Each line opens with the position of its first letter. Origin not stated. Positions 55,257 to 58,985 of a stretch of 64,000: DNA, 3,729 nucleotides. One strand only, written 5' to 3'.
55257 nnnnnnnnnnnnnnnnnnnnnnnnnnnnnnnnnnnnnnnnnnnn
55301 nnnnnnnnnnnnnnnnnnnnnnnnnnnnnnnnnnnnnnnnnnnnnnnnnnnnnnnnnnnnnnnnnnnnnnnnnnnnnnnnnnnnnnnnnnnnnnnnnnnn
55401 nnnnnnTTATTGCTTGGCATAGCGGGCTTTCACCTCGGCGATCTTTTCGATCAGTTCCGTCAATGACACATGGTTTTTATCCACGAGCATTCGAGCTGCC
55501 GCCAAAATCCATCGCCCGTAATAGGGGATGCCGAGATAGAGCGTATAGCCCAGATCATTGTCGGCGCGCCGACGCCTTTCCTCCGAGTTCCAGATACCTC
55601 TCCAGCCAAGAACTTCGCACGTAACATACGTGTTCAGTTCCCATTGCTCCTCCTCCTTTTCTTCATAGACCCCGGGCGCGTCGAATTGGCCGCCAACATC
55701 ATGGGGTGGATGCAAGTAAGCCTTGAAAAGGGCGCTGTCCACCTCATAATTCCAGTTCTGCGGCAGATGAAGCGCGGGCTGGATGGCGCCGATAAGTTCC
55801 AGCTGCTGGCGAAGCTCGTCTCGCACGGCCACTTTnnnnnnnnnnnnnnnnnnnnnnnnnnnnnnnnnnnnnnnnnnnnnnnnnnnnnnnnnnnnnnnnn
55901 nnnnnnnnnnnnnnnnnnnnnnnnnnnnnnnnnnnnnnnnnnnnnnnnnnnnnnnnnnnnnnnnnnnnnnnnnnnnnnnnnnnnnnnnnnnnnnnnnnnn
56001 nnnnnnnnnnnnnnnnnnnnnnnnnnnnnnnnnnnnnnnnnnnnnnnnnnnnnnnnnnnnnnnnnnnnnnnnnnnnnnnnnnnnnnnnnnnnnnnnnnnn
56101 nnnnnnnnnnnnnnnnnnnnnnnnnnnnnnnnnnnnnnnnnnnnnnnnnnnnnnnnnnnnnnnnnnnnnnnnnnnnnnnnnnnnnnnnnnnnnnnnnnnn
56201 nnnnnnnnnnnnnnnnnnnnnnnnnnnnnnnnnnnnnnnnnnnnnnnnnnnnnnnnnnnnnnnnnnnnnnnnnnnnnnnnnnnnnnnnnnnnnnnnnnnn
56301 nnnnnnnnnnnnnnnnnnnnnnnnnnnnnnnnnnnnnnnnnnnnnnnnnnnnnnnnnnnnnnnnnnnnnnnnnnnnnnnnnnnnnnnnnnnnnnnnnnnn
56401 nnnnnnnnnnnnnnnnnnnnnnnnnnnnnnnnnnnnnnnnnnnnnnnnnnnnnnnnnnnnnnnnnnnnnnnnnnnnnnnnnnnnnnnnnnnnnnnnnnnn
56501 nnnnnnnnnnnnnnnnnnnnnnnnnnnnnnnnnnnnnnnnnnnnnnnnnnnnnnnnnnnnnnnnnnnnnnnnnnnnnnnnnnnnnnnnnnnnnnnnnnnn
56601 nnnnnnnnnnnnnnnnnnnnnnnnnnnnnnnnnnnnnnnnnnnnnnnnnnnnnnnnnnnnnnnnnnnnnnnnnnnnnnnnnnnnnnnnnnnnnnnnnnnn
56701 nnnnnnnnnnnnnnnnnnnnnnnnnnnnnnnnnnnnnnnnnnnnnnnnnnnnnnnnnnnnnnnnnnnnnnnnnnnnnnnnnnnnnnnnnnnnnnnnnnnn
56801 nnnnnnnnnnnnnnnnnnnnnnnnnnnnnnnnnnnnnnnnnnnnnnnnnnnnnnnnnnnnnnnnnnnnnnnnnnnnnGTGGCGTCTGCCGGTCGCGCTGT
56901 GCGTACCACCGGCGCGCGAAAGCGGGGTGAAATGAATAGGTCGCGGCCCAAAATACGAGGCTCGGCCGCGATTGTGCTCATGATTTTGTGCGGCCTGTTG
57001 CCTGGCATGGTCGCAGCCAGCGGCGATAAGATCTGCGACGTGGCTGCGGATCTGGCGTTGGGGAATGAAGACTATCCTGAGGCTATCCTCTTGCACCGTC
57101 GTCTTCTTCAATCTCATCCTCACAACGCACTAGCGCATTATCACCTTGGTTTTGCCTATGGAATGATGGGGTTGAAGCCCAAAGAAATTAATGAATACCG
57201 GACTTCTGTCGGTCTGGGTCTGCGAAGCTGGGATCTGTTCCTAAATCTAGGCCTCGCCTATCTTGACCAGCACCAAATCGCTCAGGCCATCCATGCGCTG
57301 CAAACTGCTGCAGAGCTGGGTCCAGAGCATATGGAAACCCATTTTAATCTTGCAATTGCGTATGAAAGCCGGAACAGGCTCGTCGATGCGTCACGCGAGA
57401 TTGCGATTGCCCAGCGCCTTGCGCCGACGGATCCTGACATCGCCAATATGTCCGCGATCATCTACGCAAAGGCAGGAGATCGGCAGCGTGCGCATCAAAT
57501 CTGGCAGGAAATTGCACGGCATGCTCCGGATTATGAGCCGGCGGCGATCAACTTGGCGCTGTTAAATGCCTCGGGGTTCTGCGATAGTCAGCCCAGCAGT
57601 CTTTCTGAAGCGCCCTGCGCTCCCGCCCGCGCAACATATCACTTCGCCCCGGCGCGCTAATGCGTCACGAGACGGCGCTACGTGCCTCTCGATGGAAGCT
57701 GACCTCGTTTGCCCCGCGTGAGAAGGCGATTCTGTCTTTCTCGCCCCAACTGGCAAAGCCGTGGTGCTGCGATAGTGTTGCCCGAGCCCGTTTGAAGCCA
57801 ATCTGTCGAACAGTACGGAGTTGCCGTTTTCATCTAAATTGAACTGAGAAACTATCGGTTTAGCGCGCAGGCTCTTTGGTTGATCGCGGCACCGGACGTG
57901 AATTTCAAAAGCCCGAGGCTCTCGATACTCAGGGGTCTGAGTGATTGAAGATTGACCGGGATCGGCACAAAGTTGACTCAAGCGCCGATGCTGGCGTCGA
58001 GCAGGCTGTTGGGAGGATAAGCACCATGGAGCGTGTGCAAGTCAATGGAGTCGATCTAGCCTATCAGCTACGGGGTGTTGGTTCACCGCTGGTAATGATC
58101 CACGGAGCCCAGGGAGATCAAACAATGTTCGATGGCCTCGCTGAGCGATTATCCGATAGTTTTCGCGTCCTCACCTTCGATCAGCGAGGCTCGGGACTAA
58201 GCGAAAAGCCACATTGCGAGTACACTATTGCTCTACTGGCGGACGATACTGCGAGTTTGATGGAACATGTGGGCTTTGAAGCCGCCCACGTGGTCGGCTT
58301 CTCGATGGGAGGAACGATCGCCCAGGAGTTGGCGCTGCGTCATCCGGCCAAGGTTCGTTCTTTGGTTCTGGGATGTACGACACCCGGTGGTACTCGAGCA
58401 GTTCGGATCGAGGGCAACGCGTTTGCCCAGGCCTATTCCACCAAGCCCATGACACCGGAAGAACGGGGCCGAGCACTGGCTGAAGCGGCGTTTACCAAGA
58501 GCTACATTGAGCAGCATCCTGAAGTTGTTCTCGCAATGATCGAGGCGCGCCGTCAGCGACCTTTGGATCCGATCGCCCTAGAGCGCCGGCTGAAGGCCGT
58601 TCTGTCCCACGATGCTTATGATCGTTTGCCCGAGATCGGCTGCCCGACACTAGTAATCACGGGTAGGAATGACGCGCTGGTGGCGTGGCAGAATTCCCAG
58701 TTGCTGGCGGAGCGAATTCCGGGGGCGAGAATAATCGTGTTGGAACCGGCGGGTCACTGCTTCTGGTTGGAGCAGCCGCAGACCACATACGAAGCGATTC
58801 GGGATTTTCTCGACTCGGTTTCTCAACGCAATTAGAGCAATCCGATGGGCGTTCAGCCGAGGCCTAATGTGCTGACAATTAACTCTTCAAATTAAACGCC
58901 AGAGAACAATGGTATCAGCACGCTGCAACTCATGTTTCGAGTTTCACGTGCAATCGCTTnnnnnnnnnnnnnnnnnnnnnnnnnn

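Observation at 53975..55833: Four-gene thiocyanate-hydrolase/ToyJKL-like nitrile hydratase operon with the beta subunit split into two genes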

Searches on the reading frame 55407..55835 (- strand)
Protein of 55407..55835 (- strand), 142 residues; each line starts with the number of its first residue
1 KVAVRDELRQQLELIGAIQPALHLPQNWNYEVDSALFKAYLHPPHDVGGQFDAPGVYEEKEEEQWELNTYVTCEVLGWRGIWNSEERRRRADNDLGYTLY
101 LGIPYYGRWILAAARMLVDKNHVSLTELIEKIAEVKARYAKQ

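Call 3: search_protein_families(library=pfam, proteins=[window:55407-55835:-], max_evalue=0.01)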
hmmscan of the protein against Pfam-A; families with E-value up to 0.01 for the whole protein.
window:55407-55835:- (142 aa): 1 family
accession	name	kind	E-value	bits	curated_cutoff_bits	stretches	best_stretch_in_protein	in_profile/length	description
PF21006.2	NHase_beta_N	-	6e-17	62.2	21.5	1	44-138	4-101/115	Nitrile hydratase beta subunit, N-terminal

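Call 4: search_protein_families(library=ncbifam, proteins=[window:55407-55835:-], max_evalue=0.01)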
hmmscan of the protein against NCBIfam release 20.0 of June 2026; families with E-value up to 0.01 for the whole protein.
window:55407-55835:- (142 aa): 1 family
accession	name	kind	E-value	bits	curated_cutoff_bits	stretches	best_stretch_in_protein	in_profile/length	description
TIGR03888.1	nitrile_beta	equivalog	7.4e-08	32.5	152.2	1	44-136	4-99/226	nitrile hydratase subunit beta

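Call 7: search_solved_structures(query=window:55407-55832:-, show_alignments=1)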
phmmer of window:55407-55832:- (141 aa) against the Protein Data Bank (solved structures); distinct sequences matched with E-value up to 0.001: 1.
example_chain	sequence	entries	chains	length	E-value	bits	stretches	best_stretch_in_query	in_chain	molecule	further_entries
2dd4_B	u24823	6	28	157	8.6e-48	164.9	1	2-139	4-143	Thiocyanate hydrolase beta subunit | Thiocyanate hydrolase subunit beta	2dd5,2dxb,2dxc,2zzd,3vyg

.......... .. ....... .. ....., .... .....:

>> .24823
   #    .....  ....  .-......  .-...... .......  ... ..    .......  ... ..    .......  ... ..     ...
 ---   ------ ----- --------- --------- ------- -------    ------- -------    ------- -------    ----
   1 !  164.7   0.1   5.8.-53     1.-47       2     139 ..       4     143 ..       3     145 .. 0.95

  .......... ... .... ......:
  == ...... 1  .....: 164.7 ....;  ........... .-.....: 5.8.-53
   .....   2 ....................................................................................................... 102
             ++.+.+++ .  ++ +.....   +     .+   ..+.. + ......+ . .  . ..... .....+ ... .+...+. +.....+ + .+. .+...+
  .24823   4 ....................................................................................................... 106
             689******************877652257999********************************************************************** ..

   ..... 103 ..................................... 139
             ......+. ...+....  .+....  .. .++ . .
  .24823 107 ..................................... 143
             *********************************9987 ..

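Call 31: search_solved_structures(query=window:55407-55832:-, show_alignments=4, max_evalue=10)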
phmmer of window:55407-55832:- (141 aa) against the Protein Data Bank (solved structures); distinct sequences matched with E-value up to 10: 9.
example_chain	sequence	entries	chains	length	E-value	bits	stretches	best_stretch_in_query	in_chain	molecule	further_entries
2dd4_B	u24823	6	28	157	8.6e-48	164.9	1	2-139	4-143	Thiocyanate hydrolase beta subunit | Thiocyanate hydrolase subunit beta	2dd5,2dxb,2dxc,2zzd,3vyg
3qxe_B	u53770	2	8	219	0.022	17.6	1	43-128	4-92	Co-type Nitrile Hydratase beta subunit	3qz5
3qz9_B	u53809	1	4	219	0.023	17.6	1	43-128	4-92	Co-type Nitrile Hydratase beta subunit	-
3qyg_B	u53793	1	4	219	0.03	17.2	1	43-128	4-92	Co-type Nitrile Hydratase beta subunit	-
3qyh_B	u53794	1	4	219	0.043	16.7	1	43-128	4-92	Co-type Nitrile Hydratase beta subunit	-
4rsw_A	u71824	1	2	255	0.089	15.7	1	52-126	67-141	HopA1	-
4zgd_B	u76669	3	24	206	0.3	14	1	44-131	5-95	Nitrile hydratase beta subunit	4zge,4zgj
4fm4_B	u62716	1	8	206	0.3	14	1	44-131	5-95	Nitrile hydratase beta subunit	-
5zbt_A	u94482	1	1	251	0.93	12.3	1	25-105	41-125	Lectin-like protein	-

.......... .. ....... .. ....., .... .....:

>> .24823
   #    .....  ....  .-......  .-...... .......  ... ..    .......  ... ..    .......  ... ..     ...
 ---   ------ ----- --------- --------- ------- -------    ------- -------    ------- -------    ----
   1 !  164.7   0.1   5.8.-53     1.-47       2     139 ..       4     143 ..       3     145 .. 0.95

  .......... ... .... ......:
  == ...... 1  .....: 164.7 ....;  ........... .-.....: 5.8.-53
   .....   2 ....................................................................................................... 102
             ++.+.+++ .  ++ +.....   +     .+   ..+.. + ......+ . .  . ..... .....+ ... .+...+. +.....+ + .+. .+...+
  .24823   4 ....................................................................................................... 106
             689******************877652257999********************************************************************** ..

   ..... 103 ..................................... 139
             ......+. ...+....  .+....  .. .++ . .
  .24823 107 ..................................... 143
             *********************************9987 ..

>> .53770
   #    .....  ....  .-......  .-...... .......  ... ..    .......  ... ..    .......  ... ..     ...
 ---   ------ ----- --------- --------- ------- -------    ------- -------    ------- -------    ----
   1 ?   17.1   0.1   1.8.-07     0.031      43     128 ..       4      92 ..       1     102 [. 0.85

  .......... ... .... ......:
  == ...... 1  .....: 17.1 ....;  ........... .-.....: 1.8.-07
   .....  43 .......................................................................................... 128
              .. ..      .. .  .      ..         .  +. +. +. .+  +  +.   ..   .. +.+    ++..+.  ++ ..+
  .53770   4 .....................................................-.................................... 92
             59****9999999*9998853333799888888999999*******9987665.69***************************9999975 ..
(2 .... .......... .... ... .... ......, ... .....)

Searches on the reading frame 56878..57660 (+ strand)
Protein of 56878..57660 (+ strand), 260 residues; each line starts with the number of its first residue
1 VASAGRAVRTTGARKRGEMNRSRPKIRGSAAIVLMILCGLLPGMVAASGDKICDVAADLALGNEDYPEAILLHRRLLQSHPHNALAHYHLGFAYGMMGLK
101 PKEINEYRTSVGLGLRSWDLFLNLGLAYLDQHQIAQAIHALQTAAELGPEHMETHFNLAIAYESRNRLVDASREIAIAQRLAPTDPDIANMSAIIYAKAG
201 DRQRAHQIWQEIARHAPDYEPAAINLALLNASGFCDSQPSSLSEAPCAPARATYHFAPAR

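Call 20: search_protein_families(library=pfam, proteins=[window:56878-57660:+], max_evalue=0.001)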
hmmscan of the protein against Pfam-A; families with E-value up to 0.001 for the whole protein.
window:56878-57660:+ (260 aa): 13 families
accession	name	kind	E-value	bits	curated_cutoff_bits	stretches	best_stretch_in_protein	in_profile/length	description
PF13432.12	TPR_16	-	3.2e-14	53.5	32.7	1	122-186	1-65/65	Tetratricopeptide repeat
PF14559.12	TPR_19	-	3.9e-13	50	25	1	129-193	2-66/68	Tetratricopeptide repeat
PF07719.23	TPR_2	-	4.6e-12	45.5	27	1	120-151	3-34/34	Tetratricopeptide repeat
PF13414.12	TPR_11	-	2.3e-11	43.6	26.8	2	125-163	1-39/42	TPR repeat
PF13431.12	TPR_17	-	1.4e-10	41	24.4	0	141-171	2-32/34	Tetratricopeptide repeat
PF13428.12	TPR_14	-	2.6e-10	40.4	23.5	0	119-160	2-43/44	Tetratricopeptide repeat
PF00515.34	TPR_1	-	8.5e-09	35.3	27.8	1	119-151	2-34/34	Tetratricopeptide repeat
PF23914.1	TPR_CcmH_CycH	-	2.7e-07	31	42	1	123-219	55-154/158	Cytochrome c-type biogenesis protein H TPR domain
PF12895.13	ANAPC3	-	7.4e-05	23.4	27.2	0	119-163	25-67/82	Anaphase-promoting complex, cyclosome, subunit 3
PF24575.1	TPR_Slam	-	0.00013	22.7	35.2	0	186-228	46-89/104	Surface lipoprotein assembly modifier, N-terminal TPR repeats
PF13371.12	TPR_9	-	0.00014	22.3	35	0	126-192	3-69/73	Tetratricopeptide repeat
PF13424.12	TPR_12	-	0.00025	21.6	30.1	0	122-171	7-64/77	Tetratricopeptide repeat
PF13174.12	TPR_6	-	0.00032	21.6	26.3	0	120-144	2-26/33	Tetratricopeptide repeat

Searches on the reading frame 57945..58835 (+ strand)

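Call 20: search_protein_families(library=pfam, proteins=[window:57945-58835:+], max_evalue=0.001)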
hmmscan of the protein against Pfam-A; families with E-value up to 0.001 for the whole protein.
window:57945-58835:+ (296 aa): 8 families
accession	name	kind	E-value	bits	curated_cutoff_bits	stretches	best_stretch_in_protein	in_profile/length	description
PF00561.26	Abhydrolase_1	-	4e-32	112.3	25.8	1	48-276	2-243/245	alpha/beta hydrolase fold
PF12697.13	Abhydrolase_6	-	1.7e-25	91.4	26.3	1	49-283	1-216/217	Alpha/beta hydrolase family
PF12146.15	Hydrolase_4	-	6.6e-18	65.3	27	1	49-277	7-238/239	Serine aminopeptidase, S33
PF00975.26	Thioesterase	-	3.9e-10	40.8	26.4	1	48-132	2-86/226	Thioesterase domain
PF03096.20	Ndr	-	3.1e-06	26.5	23.3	1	94-289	81-276/283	Ndr family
PF03959.19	FSH1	-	6e-05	23.3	21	1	116-272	105-200/211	Serine hydrolase (FSH1)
PF12695.13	Abhydrolase_5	-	0.00013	22.2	27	0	94-147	37-91/164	Alpha/beta hydrolase family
PF08386.16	Abhydrolase_4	-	0.00039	20.9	21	0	233-290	35-92/103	TAP-like protein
